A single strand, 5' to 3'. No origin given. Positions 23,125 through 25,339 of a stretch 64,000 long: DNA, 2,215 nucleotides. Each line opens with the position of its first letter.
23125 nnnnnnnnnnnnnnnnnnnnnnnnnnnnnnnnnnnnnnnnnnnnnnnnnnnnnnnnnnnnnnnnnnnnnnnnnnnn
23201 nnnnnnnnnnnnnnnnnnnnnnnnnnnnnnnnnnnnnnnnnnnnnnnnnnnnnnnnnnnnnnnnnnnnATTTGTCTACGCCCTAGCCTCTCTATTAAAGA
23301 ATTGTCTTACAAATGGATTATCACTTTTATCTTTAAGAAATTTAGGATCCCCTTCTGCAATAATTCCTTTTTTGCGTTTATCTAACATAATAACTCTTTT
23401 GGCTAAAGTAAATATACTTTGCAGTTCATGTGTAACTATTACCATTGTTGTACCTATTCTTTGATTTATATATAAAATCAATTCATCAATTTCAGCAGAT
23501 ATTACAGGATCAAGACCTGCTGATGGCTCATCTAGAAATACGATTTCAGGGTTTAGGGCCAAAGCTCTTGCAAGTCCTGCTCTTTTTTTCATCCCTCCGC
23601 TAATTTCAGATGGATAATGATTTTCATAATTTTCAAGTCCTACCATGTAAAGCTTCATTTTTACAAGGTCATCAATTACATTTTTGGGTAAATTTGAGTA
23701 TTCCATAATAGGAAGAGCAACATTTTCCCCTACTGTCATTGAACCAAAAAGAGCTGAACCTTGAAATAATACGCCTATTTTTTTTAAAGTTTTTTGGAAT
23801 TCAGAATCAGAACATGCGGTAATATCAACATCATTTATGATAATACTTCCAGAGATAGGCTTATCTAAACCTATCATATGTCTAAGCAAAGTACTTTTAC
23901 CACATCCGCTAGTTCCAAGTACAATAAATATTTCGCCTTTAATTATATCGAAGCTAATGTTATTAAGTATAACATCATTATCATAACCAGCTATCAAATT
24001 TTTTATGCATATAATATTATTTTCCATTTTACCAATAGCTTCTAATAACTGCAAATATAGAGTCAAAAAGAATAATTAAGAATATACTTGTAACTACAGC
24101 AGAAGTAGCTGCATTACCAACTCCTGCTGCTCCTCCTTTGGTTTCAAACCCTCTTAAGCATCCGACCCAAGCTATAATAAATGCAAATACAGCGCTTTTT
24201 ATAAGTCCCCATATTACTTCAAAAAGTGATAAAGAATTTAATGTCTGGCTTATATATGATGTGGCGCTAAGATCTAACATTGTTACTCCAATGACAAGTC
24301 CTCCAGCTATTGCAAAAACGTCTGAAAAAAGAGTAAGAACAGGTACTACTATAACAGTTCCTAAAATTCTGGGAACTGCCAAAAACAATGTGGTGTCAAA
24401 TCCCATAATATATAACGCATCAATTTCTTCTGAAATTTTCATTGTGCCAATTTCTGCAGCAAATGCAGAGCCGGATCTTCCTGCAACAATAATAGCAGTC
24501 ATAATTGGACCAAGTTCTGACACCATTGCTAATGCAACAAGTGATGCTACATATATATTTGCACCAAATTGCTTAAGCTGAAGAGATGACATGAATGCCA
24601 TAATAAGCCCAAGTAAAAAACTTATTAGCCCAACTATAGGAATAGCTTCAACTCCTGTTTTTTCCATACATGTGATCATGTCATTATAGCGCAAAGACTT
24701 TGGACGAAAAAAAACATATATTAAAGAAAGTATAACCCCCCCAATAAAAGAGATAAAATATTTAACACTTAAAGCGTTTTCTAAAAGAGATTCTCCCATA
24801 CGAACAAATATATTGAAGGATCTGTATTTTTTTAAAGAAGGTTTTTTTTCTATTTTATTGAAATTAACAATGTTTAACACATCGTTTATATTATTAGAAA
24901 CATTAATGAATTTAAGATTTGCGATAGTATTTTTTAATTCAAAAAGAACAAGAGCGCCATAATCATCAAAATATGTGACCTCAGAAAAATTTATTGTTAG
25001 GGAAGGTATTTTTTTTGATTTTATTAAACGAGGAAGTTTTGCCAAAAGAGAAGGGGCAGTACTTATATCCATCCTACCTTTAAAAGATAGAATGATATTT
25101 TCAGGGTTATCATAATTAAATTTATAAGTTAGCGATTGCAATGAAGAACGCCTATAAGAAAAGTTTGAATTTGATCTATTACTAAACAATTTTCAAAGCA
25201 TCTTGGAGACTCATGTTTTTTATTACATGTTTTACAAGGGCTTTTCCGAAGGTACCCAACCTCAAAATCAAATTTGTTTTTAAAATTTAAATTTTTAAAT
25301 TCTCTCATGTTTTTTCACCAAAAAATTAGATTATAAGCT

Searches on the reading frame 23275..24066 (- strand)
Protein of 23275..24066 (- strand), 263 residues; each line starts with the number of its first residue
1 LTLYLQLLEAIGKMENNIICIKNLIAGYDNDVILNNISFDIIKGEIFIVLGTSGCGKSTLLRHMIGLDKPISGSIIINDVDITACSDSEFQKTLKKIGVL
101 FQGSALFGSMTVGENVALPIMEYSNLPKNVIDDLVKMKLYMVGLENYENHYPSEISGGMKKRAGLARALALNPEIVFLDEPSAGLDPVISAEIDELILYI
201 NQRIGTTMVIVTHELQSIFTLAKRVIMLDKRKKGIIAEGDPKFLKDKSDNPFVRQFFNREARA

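Call 50: search_protein_families(library=pfam, proteins=[window:23275-24066:-], max_evalue=0.01)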
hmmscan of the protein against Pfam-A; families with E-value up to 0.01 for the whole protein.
window:23275-24066:- (263 aa): 6 families
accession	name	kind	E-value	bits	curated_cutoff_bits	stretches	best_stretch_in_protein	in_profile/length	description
PF00005.33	ABC_tran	-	7.1e-31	108.1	25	1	34-182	1-136/137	ABC transporter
PF13304.12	AAA_21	-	1.5e-06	29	27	1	131-214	214-299/304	AAA domain, putative AbiEii toxin, Type IV TA system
PF01637.24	ATPase_2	-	0.00027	21.2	33.2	0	45-67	21-43/225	ATPase domain predominantly from Archaea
PF03193.22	RsgA_GTPase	-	0.0017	18.6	30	1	41-66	103-128/174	RsgA GTPase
PF01580.24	FtsK_SpoIIIE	-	0.0085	16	24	0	31-65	25-60/221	FtsK/SpoIIIE family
PF02492.25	cobW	-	0.0094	16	20.7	0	46-90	2-47/180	CobW/HypB/UreG, nucleotide-binding domain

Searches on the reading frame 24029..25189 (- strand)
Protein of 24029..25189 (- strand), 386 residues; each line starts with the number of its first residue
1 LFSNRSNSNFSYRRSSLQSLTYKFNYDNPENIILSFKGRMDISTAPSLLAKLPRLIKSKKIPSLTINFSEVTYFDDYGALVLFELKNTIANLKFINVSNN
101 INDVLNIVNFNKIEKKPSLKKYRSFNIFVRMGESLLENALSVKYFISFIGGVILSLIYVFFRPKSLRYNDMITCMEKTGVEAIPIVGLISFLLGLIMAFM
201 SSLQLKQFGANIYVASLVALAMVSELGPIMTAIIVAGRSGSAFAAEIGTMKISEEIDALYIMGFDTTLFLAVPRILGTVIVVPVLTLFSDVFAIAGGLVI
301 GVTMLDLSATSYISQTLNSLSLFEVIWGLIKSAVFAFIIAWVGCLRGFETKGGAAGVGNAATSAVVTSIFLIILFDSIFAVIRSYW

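Call 50: search_protein_families(library=pfam, proteins=[window:24029-25189:-], max_evalue=0.01)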
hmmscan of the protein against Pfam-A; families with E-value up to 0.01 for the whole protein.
window:24029-25189:- (386 aa): 3 families
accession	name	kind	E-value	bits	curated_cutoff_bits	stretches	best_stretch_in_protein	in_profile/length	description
PF02405.21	MlaE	-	3.6e-74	249.4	22.5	1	172-382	2-212/212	Permease MlaE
PF01740.26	STAS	-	9.8e-09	35.4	22.6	1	28-114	7-97/106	STAS domain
PF13466.11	STAS_2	-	0.0015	19.1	29.2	1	34-88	1-53/80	STAS domain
